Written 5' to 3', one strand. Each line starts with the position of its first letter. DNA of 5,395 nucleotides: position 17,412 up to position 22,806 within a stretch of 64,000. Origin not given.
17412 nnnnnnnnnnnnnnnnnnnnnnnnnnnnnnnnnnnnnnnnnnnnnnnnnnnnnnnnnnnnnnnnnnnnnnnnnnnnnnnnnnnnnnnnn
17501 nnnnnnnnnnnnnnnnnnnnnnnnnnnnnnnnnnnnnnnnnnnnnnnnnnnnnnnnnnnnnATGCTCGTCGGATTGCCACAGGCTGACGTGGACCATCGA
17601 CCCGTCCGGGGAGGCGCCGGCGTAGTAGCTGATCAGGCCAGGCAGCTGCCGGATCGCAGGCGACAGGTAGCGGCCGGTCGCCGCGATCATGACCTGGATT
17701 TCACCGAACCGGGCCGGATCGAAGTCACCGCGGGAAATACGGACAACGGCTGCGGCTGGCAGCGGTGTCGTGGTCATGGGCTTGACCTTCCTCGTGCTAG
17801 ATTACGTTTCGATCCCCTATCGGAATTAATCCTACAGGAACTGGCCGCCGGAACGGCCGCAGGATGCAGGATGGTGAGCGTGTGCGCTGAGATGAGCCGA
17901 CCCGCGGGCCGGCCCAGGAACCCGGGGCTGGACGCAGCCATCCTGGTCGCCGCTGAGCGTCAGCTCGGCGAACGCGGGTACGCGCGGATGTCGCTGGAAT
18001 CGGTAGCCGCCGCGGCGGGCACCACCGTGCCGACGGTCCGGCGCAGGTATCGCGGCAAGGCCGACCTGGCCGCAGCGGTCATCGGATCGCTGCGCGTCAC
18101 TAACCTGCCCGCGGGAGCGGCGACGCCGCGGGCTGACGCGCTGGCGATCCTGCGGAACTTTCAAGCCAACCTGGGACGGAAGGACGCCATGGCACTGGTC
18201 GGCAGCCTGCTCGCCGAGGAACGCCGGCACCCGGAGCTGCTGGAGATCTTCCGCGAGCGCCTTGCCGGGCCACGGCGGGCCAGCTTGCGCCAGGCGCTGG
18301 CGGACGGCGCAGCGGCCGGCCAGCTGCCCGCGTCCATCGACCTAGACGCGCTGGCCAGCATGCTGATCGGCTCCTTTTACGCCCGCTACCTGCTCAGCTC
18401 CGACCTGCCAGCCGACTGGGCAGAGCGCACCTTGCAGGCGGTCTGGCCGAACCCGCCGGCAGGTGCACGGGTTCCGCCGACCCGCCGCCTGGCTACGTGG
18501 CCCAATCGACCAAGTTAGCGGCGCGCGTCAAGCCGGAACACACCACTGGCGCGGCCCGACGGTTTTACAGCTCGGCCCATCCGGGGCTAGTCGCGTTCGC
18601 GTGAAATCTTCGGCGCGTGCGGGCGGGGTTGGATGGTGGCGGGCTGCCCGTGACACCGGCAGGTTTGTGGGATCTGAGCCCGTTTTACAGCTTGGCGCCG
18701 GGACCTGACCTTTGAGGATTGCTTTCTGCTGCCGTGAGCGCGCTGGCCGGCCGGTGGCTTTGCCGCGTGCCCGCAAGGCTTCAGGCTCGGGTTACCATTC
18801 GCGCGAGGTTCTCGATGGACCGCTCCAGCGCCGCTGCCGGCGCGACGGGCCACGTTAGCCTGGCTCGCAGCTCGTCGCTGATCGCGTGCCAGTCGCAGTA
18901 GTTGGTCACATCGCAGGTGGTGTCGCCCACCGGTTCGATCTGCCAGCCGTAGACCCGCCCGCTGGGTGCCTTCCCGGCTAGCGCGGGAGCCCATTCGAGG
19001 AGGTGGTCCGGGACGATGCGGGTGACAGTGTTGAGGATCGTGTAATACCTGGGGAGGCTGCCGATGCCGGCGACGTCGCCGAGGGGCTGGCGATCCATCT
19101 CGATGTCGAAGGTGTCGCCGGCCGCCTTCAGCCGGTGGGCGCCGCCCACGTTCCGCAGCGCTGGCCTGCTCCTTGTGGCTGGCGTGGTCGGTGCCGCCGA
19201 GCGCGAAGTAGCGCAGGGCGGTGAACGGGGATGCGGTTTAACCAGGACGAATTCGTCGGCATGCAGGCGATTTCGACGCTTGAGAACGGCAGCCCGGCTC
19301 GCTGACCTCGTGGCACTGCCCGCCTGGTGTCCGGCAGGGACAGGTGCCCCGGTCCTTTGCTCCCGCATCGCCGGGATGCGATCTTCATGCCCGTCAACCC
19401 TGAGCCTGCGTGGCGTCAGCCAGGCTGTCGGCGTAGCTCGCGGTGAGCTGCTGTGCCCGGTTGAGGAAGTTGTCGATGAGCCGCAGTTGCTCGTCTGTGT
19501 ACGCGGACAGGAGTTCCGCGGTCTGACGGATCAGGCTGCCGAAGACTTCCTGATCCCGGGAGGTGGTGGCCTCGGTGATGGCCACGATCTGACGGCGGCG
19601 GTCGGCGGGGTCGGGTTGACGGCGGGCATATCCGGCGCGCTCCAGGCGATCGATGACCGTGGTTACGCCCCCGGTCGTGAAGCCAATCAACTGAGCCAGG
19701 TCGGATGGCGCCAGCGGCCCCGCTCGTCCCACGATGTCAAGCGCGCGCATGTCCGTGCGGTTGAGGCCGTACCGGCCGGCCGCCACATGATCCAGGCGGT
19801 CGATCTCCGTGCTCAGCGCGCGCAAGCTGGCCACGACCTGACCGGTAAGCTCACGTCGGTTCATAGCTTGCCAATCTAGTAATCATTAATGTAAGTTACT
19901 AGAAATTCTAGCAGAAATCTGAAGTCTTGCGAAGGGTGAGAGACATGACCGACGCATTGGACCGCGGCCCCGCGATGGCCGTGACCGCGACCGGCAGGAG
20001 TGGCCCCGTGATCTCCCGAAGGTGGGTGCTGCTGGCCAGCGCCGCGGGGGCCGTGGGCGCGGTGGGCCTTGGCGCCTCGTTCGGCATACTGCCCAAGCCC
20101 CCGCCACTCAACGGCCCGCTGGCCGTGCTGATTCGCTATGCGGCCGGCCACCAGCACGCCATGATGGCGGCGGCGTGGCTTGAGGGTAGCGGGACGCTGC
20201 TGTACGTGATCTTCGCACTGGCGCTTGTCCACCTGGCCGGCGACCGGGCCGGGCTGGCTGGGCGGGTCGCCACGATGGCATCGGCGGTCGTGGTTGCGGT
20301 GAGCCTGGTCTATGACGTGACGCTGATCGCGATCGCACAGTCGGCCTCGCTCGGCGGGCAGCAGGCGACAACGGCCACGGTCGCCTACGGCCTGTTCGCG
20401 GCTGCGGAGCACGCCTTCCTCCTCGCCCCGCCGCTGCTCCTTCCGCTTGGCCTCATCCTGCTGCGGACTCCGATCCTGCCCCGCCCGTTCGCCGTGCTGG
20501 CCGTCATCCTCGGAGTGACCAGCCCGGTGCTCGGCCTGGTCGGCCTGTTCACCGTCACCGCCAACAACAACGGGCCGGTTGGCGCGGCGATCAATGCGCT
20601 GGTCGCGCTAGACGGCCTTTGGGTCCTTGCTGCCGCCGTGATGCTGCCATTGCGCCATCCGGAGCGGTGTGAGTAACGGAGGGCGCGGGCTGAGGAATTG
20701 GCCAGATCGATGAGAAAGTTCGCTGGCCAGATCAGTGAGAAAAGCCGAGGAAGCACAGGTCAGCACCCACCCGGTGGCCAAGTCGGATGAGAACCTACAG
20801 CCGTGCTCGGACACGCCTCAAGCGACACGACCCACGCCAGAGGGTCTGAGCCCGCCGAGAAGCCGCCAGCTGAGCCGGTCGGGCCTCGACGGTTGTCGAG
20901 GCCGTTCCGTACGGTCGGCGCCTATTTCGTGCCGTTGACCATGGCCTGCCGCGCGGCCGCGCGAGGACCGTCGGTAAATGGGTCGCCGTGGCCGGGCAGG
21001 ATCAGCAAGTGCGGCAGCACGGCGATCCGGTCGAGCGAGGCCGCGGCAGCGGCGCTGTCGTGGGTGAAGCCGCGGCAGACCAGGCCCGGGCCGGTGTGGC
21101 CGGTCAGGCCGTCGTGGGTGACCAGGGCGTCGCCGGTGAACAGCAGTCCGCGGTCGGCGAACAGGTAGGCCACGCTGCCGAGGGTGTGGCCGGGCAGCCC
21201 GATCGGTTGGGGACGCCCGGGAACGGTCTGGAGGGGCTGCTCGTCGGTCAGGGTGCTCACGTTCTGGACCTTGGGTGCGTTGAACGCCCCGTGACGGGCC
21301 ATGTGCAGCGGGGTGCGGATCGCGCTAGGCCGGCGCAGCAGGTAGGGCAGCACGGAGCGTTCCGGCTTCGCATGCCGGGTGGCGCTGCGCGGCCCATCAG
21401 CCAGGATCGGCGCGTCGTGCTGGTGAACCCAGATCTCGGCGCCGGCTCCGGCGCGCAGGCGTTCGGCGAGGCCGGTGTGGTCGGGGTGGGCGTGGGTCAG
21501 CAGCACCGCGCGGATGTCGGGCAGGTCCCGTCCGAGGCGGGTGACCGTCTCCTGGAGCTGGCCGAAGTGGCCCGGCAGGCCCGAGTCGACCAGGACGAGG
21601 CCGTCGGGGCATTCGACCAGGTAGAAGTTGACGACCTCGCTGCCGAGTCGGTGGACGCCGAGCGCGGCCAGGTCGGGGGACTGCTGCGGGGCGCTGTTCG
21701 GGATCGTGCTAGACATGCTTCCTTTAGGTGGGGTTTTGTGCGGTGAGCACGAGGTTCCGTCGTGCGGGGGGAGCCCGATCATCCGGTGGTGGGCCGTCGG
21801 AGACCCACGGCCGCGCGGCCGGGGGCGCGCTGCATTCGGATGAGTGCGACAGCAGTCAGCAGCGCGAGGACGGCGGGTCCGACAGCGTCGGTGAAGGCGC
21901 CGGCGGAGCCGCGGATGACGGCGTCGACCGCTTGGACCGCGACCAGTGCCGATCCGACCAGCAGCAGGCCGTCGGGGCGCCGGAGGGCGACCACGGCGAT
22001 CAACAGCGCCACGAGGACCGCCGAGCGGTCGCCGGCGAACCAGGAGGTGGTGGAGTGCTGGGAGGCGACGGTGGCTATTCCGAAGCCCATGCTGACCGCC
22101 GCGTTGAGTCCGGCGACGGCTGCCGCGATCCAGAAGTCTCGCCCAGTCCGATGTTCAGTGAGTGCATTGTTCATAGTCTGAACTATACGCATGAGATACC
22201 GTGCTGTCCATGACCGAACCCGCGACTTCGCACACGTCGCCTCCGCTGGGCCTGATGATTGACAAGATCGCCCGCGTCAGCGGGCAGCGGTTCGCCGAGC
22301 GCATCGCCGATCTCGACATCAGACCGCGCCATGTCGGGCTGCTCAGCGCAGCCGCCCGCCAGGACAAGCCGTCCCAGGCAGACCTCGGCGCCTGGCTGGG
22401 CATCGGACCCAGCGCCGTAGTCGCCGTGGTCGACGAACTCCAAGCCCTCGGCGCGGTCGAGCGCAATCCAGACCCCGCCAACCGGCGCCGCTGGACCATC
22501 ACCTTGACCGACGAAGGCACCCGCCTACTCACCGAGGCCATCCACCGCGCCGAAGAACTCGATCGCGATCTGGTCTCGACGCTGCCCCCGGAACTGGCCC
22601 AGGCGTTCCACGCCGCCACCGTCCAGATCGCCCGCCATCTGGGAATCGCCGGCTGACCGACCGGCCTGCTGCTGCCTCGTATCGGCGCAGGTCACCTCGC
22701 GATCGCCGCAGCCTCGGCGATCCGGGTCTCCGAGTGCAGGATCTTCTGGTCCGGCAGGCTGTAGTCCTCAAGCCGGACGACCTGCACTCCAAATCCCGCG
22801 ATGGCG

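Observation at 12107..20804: Tn7-like transposon relic apparently homing to the 3' end of dnaB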

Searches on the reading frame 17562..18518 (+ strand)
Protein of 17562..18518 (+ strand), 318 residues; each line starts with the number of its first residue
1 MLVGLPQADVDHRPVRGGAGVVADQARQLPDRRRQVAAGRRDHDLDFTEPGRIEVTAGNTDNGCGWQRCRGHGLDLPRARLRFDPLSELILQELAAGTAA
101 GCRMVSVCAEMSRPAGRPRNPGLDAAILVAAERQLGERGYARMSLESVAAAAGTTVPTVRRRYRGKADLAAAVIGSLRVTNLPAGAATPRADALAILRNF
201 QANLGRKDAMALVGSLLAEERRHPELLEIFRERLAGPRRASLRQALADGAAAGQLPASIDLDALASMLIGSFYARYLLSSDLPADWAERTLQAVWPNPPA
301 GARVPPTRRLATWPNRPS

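Call 7: search_protein_families(library=pfam, proteins=[window:17562-18518:+], max_evalue=0.01)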
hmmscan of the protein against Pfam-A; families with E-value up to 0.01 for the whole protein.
window:17562-18518:+ (318 aa): 5 families
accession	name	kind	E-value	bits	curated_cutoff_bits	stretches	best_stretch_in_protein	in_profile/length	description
PF16859.10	TetR_C_11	-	5.4e-18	65.8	32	1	189-294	7-113/113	Tetracyclin repressor-like, C-terminal domain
PF00440.29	TetR_N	-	1.3e-10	41.4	24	1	127-173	1-47/47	Bacterial regulatory proteins, tetR family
PF14246.11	TetR_C_7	-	2.8e-05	24.5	22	1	195-256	5-66/119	AefR-like transcriptional repressor, C-terminal domain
PF16925.10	TetR_C_13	-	0.0053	17.6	27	0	239-274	53-88/109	Tetracyclin repressor-like, C-terminal domain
PF13404.12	HTH_AsnC-type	-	0.0098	16.1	27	0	124-164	5-39/42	AsnC-type helix-turn-helix domain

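Call 67: search_protein_families(library=ncbifam, proteins=[window:17562-18518:+], max_evalue=0.001)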
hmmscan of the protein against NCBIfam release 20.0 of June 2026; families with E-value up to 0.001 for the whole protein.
window:17562-18518:+ (318 aa): 2 families
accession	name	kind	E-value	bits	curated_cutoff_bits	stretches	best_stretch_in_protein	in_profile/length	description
NF041196.1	ScbR_bind_reg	equivalog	3.6e-08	33.8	150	1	126-282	10-168/191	ScbR family autoregulator-binding transcription factor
NF050111.1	TransRegSACE7040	equivalog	3.1e-06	27.2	250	1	126-176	5-55/186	SACE_7040 family transcriptional regulator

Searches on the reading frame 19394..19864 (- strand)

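Call 7: search_protein_families(library=pfam, proteins=[window:19394-19864:-], max_evalue=0.01)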
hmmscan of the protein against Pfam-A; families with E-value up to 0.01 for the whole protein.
window:19394-19864:- (156 aa): 4 families
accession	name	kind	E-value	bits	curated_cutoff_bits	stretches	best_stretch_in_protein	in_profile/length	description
PF12802.13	MarR_2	-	2.4e-15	56.9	27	1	32-91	1-61/61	MarR family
PF01047.28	MarR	-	1.8e-12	47.4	24.6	1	34-90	1-57/59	MarR family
PF13463.12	HTH_27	-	1.5e-06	28.8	22.2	1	34-99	1-67/68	Winged helix DNA-binding domain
PF13412.12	HTH_24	-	2e-05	24.5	21.9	1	34-79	1-46/48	Winged helix-turn-helix DNA-binding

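Call 67: search_protein_families(library=ncbifam, proteins=[window:19394-19864:-], max_evalue=0.001)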
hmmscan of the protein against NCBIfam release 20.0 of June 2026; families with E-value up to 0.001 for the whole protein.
window:19394-19864:- (156 aa): 10 families
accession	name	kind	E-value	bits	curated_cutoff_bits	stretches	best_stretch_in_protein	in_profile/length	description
NF050133.1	TransRegFabT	equivalog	3.5e-08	33.8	200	1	37-97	30-90/138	fatty acid biosynthesis transcriptional regulator FabT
NF041230.1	BagL_FevM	exception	4.8e-08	33.2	230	1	45-106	49-110/145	MarR family transcriptional regulator BagL/FevM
TIGR02337.1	HpaR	equivalog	6.9e-07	29.1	121.2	1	36-136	28-128/130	homoprotocatechuate degradation operon regulator HpaR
NF053777.1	Saro0803TransReg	equivalog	7.9e-07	28.8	200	1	35-137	36-138/140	Saro_0803 family transcriptional regulator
NF045593.1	bilirub_TF_BilQ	equivalog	2.1e-06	27.5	125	1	45-127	39-121/135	bilirubin utilization transcriptional regulator BilQ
NF008565.1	PRK11512.1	equivalog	5.8e-06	26.4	240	1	36-102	40-106/144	multiple antibiotic resistance transcriptional regulator MarR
NF052438.1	TransRegRv0880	equivalog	2.5e-05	24.1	220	1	37-101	35-99/143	Rv0880 family HTH-type transcriptional regulator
TIGR04472.1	reg_rSAM_mob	hypoth_equivalog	8.6e-05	22.6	240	1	55-139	50-134/141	radical SAM mobile pair system MarR family transcriptional regulator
NF002926.0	PRK03573.1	equivalog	0.00021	21.2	120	1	55-138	51-134/144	transcriptional regulator SlyA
NF008122.0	PRK10870.1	equivalog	0.00033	20.4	157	1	51-136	72-161/176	transcriptional repressor MprA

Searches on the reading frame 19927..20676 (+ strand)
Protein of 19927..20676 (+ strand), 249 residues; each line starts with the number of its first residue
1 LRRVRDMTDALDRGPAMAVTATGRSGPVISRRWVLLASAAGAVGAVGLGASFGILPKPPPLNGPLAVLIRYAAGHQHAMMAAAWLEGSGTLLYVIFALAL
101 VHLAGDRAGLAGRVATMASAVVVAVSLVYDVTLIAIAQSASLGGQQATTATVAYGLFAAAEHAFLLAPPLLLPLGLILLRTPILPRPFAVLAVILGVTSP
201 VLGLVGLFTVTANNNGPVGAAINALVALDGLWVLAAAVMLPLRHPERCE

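Call 7: search_protein_families(library=pfam, proteins=[window:19927-20676:+], max_evalue=0.01)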
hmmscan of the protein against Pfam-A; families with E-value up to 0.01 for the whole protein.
window:19927-20676:+ (249 aa): 1 family
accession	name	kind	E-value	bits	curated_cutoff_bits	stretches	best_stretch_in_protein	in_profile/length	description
PF14329.11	DUF4386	-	0.00038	20.9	27.6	1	43-228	8-197/210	Domain of unknown function (DUF4386)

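Call 67: search_protein_families(library=ncbifam, proteins=[window:19927-20676:+], max_evalue=0.001)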
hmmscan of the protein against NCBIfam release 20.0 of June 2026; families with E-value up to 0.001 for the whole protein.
window:19927-20676:+ (249 aa): 0 families

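Call 68: search_protein_families(library=padloc, proteins=[window:19927-20676:+], max_evalue=0.001)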
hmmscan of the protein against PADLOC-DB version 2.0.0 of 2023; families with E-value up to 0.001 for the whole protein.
window:19927-20676:+ (249 aa): 0 families

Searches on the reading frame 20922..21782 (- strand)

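Call 44: search_protein_families(library=pfam, proteins=[window:20922-21782:-], max_evalue=0.001)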
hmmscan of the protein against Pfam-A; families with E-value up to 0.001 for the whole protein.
window:20922-21782:- (286 aa): 3 families
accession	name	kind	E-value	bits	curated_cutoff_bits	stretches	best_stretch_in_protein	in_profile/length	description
PF00753.33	Lactamase_B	-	1.4e-26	94.1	22.7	1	50-265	5-196/196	Metallo-beta-lactamase superfamily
PF12706.13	Lactamase_B_2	-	6.9e-09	36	27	1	63-146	3-83/200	Beta-lactamase superfamily domain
PF19583.5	ODP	-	0.0004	20.7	27.2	1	51-122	3-74/194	ODP family beta lactamase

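Call 67: search_protein_families(library=ncbifam, proteins=[window:20922-21782:-], max_evalue=0.001)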
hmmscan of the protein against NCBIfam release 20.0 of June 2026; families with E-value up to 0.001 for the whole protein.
window:20922-21782:- (286 aa): 38 families (the best 25 are shown)
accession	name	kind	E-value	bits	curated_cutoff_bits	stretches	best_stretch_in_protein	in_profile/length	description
NF033105.1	bla_subclass_B3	equivalog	7e-23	81.2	240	1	43-140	15-112/257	subclass B3 metallo-beta-lactamase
NF053820.1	MBLfold_Strvi7410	exception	1.5e-16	60.8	525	1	53-274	26-262/343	Strvi_7410 family MBL fold metallo-hydrolase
NF012229.1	bla_class_B_core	domain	9.1e-14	51.8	100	1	47-208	14-138/139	metallo-beta-lactamase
NF047979.1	lactonase_AidB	equivalog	1e-13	51.2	360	1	50-129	50-135/271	AidB family quorum-quenching N-acyl homoserine lactonase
NF000427.2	blaCAU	exception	4.5e-13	49.1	500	1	43-130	18-106/262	CAU/MBL1b family subclass B3 metallo-beta-lactamase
NF012140.0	blaBJP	exception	4e-12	45.5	600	1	44-130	48-134/294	BJP family subclass B3 metallo-beta-lactamase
TIGR03413.1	GSH_gloB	equivalog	5.7e-12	45.5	200.8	2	177-258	85-156/248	hydroxyacylglutathione hydrolase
NF041804.1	MBL_fold_SolJ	exception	6.5e-12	45.1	350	2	156-266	78-179/224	solanimycin biosynthesis MBL-fold hydrolase SolJ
NF033106.1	blaL1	exception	2.5e-11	43.1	560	1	43-131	51-139/290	L1 family subclass B3 metallo-beta-lactamase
NF000457.2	blaPEDO-1_fam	exception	1.8e-10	40.8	550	1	43-133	44-134/286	PEDO-1 family subclass B3 metallo-beta-lactamase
NF000405.1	HARLDQ_not_B3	exception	3e-10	40.1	350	1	42-132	31-121/267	HARLDQ motif MBL-fold protein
NF012101.1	blaGOB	exception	7.3e-10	38.6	560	1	46-134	47-135/290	GOB family subclass B3 metallo-beta-lactamase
NF047339.1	blaCSR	exception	6.7e-09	35.3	600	1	41-130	52-141/295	CSR family subclass B3 metallo-beta-lactamase-like protein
TIGR04558.1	SoxH_rel_PQQ_1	hypoth_equivalog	7.2e-09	35.1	300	1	47-103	30-85/285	quinoprotein relay system zinc metallohydrolase 1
NF033184.1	B3_Acin_new1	exception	1.7e-08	33.9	580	1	43-125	41-123/283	putative subclass B3 metallo-beta-lactamase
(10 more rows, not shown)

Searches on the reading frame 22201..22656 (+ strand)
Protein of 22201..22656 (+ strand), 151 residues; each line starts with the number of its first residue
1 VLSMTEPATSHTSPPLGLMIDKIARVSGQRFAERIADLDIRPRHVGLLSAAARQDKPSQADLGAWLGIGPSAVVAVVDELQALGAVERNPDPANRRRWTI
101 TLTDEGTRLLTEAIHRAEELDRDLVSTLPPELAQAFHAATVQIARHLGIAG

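Call 44: search_protein_families(library=pfam, proteins=[window:22201-22656:+], max_evalue=0.001)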
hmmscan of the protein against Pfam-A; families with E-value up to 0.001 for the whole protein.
window:22201-22656:+ (151 aa): 3 families
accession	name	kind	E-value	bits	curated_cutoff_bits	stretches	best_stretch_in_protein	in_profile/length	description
PF12802.13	MarR_2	-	1e-08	35.6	27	1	39-97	2-61/61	MarR family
PF13463.12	HTH_27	-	1.3e-06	29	22.2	1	53-106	15-68/68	Winged helix DNA-binding domain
PF01047.28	MarR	-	6.1e-06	26.5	24.6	1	48-96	9-57/59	MarR family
